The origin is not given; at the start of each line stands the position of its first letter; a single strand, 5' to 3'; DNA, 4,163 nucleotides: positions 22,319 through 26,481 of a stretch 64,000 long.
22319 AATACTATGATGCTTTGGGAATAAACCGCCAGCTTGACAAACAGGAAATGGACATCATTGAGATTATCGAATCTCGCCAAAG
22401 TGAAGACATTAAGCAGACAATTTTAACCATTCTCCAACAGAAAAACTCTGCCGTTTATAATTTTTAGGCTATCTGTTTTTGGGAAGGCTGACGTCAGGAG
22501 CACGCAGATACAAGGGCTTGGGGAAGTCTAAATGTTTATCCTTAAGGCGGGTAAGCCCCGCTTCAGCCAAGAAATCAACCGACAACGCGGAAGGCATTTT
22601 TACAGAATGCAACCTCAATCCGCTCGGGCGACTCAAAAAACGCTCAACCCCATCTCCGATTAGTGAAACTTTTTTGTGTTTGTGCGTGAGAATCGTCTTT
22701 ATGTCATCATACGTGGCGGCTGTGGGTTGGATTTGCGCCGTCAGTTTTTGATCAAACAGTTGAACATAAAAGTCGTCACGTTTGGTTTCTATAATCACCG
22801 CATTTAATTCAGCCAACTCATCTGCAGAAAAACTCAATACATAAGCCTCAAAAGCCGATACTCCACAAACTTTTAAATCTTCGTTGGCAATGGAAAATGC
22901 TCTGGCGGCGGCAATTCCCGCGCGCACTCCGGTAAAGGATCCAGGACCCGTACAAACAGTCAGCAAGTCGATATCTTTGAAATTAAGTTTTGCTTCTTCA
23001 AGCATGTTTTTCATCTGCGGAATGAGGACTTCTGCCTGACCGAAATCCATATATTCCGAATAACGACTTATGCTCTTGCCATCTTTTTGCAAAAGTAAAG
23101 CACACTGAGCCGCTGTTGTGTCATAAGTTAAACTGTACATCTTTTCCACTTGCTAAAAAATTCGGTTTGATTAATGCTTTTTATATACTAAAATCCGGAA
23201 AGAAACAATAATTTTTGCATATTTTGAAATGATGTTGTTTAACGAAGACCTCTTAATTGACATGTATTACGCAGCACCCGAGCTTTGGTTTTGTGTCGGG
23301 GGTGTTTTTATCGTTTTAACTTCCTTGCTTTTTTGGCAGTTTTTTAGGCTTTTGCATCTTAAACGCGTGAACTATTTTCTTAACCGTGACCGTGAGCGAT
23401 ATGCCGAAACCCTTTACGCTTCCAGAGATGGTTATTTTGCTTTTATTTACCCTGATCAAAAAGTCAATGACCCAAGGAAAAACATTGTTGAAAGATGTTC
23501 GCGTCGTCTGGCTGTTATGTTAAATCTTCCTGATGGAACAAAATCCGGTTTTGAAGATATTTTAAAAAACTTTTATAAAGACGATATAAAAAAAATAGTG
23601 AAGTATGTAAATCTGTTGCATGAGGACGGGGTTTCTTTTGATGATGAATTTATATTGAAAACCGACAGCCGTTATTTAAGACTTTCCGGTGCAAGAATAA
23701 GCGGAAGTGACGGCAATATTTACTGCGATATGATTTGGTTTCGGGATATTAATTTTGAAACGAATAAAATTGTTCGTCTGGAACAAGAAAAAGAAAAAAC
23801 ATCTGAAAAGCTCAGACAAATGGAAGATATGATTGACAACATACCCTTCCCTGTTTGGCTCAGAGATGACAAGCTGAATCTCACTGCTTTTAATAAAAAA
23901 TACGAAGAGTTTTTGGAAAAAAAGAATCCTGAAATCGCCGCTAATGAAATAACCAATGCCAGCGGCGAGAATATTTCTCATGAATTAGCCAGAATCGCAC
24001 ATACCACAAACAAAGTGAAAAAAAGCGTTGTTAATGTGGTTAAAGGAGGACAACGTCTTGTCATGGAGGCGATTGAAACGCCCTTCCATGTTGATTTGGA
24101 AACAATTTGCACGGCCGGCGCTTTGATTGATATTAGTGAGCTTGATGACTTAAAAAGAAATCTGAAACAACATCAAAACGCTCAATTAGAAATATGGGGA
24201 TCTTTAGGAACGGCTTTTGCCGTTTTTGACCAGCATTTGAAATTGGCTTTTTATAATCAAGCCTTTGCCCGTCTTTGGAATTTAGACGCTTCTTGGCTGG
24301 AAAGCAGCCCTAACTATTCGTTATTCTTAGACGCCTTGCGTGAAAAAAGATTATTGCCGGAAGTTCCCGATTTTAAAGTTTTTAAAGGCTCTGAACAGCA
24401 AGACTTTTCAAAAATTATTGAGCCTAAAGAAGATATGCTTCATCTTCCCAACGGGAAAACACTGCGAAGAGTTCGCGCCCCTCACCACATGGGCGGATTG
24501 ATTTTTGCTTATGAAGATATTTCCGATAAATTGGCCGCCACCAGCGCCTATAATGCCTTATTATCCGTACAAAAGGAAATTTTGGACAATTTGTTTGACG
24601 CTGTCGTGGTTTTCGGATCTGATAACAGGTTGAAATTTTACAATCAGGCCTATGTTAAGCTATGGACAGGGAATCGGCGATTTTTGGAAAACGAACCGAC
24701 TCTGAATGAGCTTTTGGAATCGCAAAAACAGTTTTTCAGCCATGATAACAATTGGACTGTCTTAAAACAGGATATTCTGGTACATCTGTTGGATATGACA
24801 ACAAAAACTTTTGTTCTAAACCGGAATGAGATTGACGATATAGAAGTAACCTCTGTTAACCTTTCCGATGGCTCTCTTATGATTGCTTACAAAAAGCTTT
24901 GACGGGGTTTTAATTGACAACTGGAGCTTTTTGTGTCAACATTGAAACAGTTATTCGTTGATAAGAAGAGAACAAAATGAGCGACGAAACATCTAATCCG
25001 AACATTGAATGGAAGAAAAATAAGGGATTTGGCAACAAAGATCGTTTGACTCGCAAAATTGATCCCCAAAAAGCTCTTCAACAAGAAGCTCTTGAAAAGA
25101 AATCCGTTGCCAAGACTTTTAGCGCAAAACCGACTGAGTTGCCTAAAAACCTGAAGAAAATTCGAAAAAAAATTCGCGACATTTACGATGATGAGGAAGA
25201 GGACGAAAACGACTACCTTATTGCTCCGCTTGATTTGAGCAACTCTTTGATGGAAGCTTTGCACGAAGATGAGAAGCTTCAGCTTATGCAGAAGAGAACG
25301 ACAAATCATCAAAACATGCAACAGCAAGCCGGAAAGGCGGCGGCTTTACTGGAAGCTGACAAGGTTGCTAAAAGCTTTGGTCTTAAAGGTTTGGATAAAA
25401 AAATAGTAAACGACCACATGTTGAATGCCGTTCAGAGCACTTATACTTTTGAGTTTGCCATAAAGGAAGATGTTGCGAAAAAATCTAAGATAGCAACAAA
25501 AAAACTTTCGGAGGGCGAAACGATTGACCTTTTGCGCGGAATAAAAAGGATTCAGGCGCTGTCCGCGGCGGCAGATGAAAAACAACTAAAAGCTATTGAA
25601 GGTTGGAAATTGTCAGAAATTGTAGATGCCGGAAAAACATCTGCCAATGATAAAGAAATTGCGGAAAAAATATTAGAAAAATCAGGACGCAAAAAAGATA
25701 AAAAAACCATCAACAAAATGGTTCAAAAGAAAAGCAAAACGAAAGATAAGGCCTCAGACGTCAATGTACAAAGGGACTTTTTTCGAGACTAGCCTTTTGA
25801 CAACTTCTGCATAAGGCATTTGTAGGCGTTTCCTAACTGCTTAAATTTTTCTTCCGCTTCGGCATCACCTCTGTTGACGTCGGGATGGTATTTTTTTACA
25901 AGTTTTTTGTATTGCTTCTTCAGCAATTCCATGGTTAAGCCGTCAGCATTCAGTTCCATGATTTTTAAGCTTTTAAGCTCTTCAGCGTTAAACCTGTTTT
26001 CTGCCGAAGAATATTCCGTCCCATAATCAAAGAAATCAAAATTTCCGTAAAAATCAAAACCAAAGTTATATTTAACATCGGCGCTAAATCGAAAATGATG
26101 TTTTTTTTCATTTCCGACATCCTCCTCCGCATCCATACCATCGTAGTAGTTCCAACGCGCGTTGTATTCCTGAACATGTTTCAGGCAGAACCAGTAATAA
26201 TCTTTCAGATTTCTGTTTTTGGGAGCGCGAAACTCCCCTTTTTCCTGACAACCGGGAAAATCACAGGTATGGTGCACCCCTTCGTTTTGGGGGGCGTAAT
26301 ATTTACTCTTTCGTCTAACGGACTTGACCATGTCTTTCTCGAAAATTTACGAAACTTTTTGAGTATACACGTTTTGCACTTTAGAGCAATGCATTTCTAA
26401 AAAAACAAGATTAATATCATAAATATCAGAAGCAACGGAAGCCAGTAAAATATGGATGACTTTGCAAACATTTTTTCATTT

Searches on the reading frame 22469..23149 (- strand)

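Call 45: search_protein_families(library=pfam, proteins=[window:22469-23149:-], max_evalue=0.00001)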
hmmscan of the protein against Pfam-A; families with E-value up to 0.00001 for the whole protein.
window:22469-23149:- (226 aa): 1 family
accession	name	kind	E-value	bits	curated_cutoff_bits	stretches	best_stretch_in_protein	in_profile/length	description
PF00814.31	TsaD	-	8.7e-13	49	24.8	1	40-135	31-129/264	tRNA N6-adenosine threonylcarbamoyltransferase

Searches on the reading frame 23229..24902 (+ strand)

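Call 45: search_protein_families(library=pfam, proteins=[window:23229-24902:+], max_evalue=0.00001)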
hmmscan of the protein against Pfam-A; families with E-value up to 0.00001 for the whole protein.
window:23229-24902:+ (557 aa): 2 families
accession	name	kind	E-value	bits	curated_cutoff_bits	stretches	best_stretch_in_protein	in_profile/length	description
PF12860.13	PAS_7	-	1.2e-14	54.9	27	0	328-437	6-113/115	PAS fold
PF13188.13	PAS_8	-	2.4e-08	34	21.8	0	198-232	3-37/65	PAS domain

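Call 82: search_protein_families(library=pfam, proteins=[window:23229-24902:+], max_evalue=0.1)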
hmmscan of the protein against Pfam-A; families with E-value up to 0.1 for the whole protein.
window:23229-24902:+ (557 aa): 4 families
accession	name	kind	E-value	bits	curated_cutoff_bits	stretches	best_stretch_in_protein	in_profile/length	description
PF12860.13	PAS_7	-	1.2e-14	54.9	27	2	328-437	6-113/115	PAS fold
PF13188.13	PAS_8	-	2.4e-08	34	21.8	1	198-232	3-37/65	PAS domain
PF08448.16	PAS_4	-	0.00024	21.7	23.1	0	325-354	3-32/110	PAS fold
PF00989.32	PAS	-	0.0057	17.1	22.6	1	197-242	2-47/113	PAS fold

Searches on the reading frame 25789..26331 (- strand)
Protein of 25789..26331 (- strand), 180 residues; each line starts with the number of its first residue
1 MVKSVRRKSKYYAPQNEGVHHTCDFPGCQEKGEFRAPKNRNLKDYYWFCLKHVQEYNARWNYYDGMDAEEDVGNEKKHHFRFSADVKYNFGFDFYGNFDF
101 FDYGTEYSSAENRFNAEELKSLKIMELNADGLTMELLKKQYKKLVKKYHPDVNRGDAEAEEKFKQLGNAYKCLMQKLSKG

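Call 45: search_protein_families(library=pfam, proteins=[window:25789-26331:-], max_evalue=0.00001)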
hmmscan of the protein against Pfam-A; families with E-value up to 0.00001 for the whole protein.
window:25789-26331:- (180 aa): 1 family
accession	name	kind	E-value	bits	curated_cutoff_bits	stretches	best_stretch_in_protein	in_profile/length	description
PF00226.36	DnaJ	-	1.6e-14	54.2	27.8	1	124-176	5-56/63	DnaJ domain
